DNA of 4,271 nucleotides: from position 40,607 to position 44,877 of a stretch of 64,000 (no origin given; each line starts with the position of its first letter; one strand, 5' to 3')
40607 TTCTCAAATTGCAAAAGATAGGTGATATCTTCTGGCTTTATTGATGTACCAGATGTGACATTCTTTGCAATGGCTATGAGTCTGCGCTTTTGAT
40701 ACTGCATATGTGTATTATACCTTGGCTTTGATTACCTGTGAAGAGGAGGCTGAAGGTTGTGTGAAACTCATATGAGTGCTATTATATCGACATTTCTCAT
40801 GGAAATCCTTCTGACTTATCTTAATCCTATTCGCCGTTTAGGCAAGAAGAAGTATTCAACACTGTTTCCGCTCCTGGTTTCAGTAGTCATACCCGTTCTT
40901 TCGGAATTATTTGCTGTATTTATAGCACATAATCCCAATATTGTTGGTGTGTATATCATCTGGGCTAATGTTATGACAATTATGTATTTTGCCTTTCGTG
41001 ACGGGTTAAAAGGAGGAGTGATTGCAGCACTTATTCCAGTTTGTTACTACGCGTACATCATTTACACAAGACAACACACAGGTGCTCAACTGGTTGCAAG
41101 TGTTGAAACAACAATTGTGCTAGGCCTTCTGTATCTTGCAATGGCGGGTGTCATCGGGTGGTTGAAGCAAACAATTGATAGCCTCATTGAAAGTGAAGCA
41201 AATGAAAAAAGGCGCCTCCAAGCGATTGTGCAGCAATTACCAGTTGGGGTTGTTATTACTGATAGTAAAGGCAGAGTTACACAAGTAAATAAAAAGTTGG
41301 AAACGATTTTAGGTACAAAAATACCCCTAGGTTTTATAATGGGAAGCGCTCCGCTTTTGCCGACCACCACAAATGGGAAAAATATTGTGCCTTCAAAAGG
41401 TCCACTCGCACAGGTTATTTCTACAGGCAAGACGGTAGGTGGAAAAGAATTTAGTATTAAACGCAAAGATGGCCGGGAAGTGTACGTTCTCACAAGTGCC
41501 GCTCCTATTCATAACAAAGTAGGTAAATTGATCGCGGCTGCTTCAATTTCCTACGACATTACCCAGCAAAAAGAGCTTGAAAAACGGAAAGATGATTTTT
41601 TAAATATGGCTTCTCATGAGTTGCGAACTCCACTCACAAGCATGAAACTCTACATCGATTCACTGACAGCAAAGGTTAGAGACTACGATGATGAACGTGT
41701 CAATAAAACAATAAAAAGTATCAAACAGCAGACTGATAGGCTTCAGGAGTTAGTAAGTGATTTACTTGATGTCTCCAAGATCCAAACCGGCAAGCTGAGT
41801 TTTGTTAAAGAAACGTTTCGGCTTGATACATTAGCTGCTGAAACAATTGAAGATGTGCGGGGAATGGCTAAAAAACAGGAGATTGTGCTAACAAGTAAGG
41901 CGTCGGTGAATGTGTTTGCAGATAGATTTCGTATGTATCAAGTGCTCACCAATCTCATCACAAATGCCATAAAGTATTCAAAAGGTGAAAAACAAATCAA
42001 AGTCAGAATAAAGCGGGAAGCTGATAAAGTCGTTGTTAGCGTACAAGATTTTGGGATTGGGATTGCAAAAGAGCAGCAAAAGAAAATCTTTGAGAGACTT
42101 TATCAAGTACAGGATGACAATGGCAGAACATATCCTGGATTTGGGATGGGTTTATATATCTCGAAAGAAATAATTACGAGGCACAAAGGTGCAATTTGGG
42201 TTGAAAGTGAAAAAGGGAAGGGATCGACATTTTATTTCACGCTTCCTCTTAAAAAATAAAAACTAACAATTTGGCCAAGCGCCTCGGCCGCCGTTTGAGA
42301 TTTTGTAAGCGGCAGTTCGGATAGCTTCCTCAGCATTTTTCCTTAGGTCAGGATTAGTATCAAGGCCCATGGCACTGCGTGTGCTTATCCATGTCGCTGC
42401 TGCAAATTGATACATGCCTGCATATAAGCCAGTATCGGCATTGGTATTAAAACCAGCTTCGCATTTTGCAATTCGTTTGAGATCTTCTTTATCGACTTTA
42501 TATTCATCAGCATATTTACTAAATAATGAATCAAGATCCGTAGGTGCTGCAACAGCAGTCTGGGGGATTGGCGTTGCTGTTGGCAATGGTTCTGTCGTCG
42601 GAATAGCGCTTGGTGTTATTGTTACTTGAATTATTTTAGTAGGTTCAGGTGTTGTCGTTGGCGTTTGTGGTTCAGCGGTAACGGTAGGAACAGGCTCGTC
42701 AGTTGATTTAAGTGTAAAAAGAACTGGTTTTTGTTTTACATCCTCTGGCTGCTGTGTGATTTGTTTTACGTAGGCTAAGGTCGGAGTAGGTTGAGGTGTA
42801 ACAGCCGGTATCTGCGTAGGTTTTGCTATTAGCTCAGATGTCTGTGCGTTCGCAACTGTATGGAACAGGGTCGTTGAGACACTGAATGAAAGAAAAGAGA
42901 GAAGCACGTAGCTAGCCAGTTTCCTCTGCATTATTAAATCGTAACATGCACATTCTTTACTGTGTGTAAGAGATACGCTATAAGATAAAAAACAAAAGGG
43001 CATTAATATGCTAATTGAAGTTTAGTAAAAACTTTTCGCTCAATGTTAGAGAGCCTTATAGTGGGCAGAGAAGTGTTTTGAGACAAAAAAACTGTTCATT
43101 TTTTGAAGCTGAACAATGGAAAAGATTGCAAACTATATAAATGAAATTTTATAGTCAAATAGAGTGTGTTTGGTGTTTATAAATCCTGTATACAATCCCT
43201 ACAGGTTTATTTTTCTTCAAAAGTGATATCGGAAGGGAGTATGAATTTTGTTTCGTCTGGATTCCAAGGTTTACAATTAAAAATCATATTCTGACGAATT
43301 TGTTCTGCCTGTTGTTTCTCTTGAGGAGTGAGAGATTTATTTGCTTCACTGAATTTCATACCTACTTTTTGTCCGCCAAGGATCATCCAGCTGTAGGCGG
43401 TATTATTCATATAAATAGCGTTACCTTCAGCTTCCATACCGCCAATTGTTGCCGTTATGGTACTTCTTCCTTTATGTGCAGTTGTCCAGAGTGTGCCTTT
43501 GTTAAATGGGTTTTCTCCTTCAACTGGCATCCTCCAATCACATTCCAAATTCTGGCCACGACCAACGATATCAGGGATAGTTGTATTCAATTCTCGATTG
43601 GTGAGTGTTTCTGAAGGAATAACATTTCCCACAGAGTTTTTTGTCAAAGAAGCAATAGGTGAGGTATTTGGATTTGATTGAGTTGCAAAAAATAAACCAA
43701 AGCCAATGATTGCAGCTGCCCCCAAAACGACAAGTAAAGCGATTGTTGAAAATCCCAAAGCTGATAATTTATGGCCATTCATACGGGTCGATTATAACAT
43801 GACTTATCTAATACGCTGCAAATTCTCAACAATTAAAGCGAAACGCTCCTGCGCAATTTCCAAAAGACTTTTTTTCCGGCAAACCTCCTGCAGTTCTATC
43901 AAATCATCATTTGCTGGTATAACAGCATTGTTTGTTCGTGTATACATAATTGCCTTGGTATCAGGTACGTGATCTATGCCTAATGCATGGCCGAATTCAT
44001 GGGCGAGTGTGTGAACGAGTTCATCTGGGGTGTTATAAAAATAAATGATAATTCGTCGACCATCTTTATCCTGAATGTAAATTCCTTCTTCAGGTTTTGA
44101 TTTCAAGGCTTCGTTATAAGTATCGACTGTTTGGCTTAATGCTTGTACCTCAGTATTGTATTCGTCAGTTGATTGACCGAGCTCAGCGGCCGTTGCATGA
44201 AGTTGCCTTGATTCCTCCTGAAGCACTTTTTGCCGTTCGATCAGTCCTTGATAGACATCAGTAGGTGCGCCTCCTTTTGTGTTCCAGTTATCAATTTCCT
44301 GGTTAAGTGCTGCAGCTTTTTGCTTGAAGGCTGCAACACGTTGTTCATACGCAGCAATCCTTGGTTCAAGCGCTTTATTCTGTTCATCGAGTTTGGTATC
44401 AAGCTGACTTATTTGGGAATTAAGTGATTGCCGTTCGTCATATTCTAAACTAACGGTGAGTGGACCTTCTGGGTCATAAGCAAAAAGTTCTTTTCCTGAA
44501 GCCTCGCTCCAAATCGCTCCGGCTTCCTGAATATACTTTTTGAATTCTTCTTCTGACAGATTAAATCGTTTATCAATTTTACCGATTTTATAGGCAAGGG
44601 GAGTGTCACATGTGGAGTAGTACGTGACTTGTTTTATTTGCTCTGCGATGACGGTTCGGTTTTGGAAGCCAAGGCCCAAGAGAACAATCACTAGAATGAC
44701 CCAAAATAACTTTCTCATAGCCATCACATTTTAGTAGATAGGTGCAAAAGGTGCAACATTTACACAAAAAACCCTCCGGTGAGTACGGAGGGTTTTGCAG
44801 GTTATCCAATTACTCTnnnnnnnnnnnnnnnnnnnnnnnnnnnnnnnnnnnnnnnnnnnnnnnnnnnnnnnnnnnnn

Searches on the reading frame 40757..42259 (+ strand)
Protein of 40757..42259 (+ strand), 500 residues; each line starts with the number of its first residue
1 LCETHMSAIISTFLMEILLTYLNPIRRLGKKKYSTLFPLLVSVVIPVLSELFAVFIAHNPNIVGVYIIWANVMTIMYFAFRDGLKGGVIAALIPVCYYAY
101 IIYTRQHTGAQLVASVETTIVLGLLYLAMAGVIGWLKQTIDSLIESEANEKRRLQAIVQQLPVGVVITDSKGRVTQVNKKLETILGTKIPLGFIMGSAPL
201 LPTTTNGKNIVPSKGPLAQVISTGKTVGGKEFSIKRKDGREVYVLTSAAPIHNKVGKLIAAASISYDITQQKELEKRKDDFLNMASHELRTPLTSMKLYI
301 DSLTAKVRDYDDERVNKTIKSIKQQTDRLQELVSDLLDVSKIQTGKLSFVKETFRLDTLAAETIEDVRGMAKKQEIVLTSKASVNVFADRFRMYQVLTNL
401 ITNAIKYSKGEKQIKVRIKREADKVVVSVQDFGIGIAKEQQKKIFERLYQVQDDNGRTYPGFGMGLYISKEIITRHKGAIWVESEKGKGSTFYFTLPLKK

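Call 3: search_protein_families(library=pfam, proteins=[window:40757-42259:+], max_evalue=0.1)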
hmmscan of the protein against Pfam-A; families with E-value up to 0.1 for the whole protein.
window:40757-42259:+ (500 aa): 10 families
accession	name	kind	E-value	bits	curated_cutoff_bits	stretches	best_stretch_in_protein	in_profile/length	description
PF02518.31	HATPase_c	-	9.5e-32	110.2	26.4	1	389-499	2-110/111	Histidine kinase-, DNA gyrase B-, and HSP90-like ATPase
PF00512.31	HisKA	-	2.2e-18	66.5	26.9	1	278-345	2-66/66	His Kinase A (phospho-acceptor) domain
PF00989.32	PAS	-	6.8e-10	39.4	22.6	1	153-258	2-103/113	PAS fold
PF13426.13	PAS_9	-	7.4e-10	39.5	27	1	162-270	1-103/103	PAS domain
PF08448.16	PAS_4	-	9.4e-08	32.7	23.1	1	159-272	2-109/110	PAS fold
PF13188.13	PAS_8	-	6.9e-07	29.4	21.8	1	152-196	1-44/65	PAS domain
PF13581.12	HATPase_c_2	-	0.0002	21.8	27.4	1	397-471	36-107/127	Histidine kinase-like ATPase domain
PF08447.18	PAS_3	-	0.0019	18.8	25.6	1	218-259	43-83/89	PAS fold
PF14501.12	HATPase_c_5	-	0.031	14.6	22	1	393-486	6-92/102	GHKL domain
PF01614.24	IclR_C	-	0.092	12.7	24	0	241-275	123-157/174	Bacterial transcriptional regulator IclR C-terminal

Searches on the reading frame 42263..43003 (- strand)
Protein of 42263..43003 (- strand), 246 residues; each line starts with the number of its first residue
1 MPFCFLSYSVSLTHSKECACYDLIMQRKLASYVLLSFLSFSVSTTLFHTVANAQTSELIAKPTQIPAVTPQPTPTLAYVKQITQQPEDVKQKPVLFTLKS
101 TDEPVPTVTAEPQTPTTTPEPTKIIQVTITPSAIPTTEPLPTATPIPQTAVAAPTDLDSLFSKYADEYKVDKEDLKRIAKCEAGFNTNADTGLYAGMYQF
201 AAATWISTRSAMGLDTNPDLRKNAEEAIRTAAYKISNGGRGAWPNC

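Call 3: search_protein_families(library=pfam, proteins=[window:42263-43003:-], max_evalue=0.1)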
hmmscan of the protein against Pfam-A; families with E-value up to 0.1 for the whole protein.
window:42263-43003:- (246 aa): 2 families
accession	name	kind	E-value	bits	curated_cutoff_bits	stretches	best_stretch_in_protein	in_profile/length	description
PF06737.19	Transglycosylas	-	7.6e-09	36.5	27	1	172-246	4-77/77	Transglycosylase-like domain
PF01464.25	SLT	-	0.00045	20.2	21.3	1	160-235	2-76/117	Transglycosylase SLT domain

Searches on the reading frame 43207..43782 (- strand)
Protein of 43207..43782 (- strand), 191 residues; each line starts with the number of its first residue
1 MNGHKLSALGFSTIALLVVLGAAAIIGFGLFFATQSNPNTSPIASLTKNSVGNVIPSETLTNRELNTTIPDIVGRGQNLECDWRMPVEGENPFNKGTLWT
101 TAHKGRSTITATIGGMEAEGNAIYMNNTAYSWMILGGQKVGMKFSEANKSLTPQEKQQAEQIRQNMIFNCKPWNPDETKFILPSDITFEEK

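Call 3: search_protein_families(library=pfam, proteins=[window:43207-43782:-], max_evalue=0.1)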
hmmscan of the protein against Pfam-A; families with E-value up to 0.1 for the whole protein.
window:43207-43782:- (191 aa): 1 family
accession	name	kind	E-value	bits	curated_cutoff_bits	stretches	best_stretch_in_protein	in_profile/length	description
PF11021.13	DUF2613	-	0.019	15.5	22.1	1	18-45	14-40/55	Protein of unknown function (DUF2613)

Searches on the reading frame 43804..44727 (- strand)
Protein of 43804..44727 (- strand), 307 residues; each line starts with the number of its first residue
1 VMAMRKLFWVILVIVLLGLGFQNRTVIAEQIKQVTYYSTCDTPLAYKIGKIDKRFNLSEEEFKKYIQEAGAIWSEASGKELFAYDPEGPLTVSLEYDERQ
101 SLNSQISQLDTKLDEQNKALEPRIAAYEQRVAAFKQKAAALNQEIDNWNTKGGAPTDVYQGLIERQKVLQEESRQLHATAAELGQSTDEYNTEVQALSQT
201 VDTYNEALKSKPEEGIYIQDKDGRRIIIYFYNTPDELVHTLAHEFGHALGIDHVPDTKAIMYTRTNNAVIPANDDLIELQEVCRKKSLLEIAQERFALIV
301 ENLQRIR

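Call 3: search_protein_families(library=pfam, proteins=[window:43804-44727:-], max_evalue=0.1)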
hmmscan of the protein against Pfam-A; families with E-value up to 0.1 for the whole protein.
window:43804-44727:- (307 aa): 18 families
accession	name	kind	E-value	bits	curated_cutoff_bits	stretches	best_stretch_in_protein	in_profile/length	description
PF00413.30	Peptidase_M10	-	1.8e-08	34.8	24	1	44-278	7-153/159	Matrixin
PF22638.1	FlgK_D1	-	0.00023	21.2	28.6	1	94-159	41-106/233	Flagellar hook-associated protein FlgK helical domain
PF06320.18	GCN5L1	-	0.0012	19.5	23.9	1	162-202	45-85/114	GCN5-like protein 1 (GCN5L1)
PF14712.11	Snapin_Pallidin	-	0.0071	17.2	29.6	1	100-147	30-80/89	Snapin/Pallidin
PF07889.17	DUF1664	-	0.0082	16.6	34.6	0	98-148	60-113/124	Protein of unknown function (DUF1664)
PF13688.12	Reprolysin_5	-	0.011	16.4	27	1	231-265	135-171/196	Metallo-peptidase family M12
PF04949.18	Transcrip_act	-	0.021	15.2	27.5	0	169-211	56-98/154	Transcriptional activator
PF23991.1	DUF7310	-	0.027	15.4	40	0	110-146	23-61/83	Coiled-coil region of unknown function (DUF7310)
PF09311.16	Rab5-bind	-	0.029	14.3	33.6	1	91-146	227-280/307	Rabaptin-like protein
PF15463.11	ECM11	-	0.04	14.9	27.1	1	106-210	27-127/133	Extracellular mutant protein 11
PF06005.17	ZapB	-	0.044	14.7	31.5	1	159-207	13-61/71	Cell division protein ZapB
PF05572.19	Peptidase_M43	-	0.045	14.1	23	1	229-255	58-86/152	Pregnancy-associated plasma protein-A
PF25450.1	Rab11-FIP3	-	0.065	14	31.9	0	164-220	61-117/125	Rab11-FIP3-like domain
PF00170.26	bZIP_1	-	0.073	13.6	27.6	0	164-200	26-62/64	bZIP transcription factor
PF06114.19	Peptidase_M78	-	0.076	13.3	22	0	201-249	6-54/123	IrrE N-terminal-like domain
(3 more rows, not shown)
